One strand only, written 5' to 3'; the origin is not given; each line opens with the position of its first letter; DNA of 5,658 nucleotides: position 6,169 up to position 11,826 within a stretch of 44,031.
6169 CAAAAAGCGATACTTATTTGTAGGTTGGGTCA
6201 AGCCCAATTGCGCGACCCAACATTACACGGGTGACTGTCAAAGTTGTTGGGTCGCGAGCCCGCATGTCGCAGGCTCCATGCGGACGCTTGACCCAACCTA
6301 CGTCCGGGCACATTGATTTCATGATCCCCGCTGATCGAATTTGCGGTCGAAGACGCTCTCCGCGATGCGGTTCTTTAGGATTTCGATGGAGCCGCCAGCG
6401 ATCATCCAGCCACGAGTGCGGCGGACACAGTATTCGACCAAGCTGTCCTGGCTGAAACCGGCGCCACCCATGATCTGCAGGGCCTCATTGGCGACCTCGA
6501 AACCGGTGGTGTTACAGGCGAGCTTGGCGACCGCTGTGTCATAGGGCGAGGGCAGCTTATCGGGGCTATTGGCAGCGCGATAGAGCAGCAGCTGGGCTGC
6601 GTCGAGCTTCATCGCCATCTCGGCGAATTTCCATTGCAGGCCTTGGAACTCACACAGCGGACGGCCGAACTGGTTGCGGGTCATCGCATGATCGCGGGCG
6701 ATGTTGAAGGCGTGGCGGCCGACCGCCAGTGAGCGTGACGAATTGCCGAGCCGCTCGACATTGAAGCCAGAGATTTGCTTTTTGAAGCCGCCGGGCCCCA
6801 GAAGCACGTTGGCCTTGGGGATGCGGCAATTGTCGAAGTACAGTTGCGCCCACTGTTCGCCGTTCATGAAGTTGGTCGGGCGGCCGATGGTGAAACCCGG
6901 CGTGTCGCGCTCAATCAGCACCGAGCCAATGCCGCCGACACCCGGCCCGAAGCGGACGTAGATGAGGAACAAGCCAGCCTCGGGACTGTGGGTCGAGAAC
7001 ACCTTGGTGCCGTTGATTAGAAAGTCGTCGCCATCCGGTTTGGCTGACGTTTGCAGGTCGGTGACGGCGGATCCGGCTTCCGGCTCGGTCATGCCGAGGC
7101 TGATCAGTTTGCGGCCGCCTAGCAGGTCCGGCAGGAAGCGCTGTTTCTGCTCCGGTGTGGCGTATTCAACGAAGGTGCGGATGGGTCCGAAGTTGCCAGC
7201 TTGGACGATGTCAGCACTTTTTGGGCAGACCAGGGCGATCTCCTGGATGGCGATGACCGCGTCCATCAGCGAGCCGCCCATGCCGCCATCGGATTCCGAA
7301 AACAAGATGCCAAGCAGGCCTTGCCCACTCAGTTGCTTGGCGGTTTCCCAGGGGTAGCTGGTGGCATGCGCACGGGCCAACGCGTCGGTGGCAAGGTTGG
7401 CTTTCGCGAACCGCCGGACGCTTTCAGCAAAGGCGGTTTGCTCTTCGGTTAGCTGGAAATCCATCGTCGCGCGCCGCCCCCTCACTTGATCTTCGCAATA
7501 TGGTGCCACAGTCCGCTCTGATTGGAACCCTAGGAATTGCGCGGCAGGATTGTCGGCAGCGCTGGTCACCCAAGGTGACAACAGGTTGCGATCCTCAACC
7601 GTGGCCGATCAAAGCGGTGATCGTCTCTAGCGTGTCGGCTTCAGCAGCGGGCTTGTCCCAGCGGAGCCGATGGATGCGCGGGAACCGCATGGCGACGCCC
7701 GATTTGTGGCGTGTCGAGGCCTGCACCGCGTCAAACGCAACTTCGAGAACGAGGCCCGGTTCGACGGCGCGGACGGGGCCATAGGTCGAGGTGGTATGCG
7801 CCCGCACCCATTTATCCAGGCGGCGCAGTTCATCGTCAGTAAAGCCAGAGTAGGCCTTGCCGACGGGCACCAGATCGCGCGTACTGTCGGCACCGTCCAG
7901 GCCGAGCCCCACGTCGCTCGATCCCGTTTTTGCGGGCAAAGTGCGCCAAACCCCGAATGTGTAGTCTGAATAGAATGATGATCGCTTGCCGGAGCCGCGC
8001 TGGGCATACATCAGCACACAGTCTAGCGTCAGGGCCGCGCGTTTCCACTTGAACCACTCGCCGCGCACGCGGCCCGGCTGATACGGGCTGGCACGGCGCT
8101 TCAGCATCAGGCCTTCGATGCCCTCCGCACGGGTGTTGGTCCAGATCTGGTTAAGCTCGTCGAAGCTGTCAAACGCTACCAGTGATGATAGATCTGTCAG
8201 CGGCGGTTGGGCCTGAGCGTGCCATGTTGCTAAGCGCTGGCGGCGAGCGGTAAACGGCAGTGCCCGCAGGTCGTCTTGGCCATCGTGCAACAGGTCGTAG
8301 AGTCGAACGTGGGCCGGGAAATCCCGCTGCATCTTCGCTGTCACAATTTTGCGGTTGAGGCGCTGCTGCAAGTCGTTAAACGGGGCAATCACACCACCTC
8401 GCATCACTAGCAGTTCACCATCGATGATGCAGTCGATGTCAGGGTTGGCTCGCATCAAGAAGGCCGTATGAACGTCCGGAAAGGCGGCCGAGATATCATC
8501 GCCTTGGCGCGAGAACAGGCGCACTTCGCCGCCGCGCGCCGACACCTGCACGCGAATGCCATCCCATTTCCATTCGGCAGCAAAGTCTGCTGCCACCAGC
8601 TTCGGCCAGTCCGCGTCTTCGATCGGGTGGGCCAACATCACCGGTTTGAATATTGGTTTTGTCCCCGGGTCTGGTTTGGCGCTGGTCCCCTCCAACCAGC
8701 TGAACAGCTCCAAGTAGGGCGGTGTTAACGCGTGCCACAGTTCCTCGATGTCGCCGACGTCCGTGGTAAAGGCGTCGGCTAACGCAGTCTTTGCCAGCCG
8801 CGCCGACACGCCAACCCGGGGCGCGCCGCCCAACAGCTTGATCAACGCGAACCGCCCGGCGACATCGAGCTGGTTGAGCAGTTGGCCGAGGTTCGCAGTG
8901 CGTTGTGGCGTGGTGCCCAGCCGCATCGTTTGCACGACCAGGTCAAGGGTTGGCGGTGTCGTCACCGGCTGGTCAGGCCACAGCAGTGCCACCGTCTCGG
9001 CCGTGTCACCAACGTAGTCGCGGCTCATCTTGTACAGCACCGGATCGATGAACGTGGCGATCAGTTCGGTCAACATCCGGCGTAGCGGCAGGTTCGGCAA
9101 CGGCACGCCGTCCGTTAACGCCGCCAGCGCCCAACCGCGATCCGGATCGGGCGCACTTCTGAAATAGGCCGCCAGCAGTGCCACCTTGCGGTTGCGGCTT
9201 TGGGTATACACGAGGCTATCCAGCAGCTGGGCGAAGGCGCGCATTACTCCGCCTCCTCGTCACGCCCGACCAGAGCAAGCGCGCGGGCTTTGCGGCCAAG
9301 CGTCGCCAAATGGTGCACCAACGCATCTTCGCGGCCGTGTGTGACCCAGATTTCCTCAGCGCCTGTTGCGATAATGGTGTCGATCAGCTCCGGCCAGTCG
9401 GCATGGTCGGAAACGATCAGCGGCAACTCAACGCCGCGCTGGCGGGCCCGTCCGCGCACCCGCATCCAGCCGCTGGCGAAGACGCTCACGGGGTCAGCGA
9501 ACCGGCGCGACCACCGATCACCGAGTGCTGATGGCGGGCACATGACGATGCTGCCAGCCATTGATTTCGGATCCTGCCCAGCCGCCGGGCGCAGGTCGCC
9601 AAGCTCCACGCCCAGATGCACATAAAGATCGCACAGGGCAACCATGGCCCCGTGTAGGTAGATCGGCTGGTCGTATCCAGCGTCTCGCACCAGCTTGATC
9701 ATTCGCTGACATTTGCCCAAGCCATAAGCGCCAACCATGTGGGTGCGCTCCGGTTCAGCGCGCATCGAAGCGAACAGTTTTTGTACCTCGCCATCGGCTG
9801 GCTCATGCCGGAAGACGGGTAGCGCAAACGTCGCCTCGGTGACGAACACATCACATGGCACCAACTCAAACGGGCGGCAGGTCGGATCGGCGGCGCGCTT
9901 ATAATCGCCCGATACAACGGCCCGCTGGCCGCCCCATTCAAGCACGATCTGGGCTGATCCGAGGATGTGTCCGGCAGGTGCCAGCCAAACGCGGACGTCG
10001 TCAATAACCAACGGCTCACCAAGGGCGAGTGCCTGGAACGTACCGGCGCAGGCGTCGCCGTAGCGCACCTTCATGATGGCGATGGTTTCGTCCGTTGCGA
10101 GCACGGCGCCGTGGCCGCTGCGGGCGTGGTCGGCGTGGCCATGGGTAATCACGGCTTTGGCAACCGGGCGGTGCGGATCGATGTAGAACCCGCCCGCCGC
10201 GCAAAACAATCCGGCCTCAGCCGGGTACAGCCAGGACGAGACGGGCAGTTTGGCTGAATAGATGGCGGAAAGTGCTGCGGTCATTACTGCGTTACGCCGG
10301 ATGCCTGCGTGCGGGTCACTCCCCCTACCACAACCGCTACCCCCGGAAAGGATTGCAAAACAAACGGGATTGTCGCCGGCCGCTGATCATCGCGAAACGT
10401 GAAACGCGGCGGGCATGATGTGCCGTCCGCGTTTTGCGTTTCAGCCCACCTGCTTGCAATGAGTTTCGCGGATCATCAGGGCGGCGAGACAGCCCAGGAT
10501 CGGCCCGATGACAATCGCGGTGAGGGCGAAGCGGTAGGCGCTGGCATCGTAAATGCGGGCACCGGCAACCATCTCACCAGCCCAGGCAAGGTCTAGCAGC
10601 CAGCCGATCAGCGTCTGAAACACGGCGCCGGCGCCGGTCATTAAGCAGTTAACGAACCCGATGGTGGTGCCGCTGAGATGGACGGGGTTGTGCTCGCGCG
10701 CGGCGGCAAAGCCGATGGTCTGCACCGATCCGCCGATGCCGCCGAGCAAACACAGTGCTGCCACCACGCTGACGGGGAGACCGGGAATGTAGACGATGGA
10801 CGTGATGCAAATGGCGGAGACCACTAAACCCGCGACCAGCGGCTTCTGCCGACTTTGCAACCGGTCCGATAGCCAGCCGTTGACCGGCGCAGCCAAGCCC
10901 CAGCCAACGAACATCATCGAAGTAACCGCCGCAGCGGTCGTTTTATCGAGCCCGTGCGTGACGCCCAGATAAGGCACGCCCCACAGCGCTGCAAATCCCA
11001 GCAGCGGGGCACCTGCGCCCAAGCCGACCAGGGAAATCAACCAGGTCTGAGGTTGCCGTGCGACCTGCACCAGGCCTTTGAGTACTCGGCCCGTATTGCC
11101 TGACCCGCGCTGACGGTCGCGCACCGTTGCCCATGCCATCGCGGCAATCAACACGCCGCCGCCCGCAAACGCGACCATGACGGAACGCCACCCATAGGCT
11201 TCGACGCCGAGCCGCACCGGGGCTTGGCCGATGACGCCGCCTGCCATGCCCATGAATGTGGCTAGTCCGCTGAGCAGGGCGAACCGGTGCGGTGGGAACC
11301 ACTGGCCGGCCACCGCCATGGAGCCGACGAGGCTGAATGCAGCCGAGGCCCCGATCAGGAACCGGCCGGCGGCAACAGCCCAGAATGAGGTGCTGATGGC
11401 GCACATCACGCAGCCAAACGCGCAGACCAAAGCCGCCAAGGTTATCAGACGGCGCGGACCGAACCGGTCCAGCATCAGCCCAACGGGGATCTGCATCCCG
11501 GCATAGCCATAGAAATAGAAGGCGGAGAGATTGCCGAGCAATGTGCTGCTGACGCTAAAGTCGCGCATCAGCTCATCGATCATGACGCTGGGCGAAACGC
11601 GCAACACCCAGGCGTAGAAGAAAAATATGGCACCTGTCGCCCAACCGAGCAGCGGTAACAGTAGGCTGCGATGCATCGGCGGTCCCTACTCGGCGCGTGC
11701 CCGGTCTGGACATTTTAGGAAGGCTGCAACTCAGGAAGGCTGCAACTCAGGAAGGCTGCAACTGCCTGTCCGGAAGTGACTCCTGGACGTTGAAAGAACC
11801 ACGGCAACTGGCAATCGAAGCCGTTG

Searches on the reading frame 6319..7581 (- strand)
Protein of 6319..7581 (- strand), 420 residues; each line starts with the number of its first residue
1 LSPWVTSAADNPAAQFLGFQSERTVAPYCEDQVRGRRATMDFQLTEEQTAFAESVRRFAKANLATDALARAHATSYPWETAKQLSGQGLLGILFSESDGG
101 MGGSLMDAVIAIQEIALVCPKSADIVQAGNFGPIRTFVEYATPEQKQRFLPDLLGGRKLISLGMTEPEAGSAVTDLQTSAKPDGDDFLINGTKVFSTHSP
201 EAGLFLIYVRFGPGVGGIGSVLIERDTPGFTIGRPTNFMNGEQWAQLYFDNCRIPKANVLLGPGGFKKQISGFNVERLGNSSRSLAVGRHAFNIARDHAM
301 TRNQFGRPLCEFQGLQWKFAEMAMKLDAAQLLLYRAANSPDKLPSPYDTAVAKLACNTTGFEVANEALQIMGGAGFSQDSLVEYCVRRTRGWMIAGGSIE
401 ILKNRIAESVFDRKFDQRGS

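Call 9: search_protein_families(library=pfam, proteins=[window:6319-7581:-])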
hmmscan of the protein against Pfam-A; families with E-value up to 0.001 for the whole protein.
window:6319-7581:- (420 aa): 4 families
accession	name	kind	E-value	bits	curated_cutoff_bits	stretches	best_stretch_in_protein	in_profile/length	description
PF00441.29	Acyl-CoA_dh_1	-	1.3e-35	123.1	22.4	1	265-410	3-149/150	Acyl-CoA dehydrogenase, C-terminal domain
PF02771.21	Acyl-CoA_dh_N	-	3.7e-22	79.3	22.9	1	45-156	1-112/113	Acyl-CoA dehydrogenase, N-terminal domain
PF02770.24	Acyl-CoA_dh_M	-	4.4e-18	65.7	33.3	1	162-252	2-97/97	Acyl-CoA dehydrogenase, middle domain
PF08028.16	Acyl-CoA_dh_2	-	4e-09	37.3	22.7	1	289-383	12-117/134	Acyl-CoA dehydrogenase, C-terminal domain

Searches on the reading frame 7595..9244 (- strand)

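Call 9: search_protein_families(library=pfam, proteins=[window:7595-9244:-])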
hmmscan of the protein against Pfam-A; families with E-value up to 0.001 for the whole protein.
window:7595-9244:- (549 aa): 2 families
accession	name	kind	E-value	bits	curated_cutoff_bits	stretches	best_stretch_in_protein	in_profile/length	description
PF01068.26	DNA_ligase_A_M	-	1.6e-36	126.3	26.2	1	203-401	2-204/204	ATP dependent DNA ligase domain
PF04679.21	DNA_ligase_A_C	-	1.4e-11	45.1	27.5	1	452-531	12-94/94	ATP dependent DNA ligase C terminal region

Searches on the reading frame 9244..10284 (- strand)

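Call 9: search_protein_families(library=pfam, proteins=[window:9244-10284:-])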
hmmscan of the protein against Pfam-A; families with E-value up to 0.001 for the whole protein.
window:9244-10284:- (346 aa): 1 family
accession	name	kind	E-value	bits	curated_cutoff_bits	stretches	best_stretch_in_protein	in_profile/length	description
PF00753.33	Lactamase_B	-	0.00036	21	22.7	0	40-139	43-161/196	Metallo-beta-lactamase superfamily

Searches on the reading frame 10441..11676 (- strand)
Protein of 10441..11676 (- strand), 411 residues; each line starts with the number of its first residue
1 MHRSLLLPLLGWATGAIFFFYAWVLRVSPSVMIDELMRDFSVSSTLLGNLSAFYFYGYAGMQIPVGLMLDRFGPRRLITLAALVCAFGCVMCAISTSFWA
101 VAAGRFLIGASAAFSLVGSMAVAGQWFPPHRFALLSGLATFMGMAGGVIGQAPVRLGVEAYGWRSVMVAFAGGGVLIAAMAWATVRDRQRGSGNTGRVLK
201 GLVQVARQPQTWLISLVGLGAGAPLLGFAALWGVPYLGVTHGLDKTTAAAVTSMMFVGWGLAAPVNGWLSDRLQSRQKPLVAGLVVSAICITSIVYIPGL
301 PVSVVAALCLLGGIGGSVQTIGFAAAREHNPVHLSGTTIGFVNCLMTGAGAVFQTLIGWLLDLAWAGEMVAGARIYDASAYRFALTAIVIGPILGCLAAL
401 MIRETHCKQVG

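Call 8: search_protein_families(library=pfam, proteins=[window:10441-11676:-])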
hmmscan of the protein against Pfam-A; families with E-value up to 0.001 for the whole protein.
window:10441-11676:- (411 aa): 2 families
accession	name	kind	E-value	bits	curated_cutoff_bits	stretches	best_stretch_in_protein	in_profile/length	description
PF07690.21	MFS_1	-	1.9e-39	136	33.4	1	18-352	5-344/347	Major Facilitator Superfamily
PF12832.13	MFS_1_like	-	0.00012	21.7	25.2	0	234-349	19-87/373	MFS_1 like family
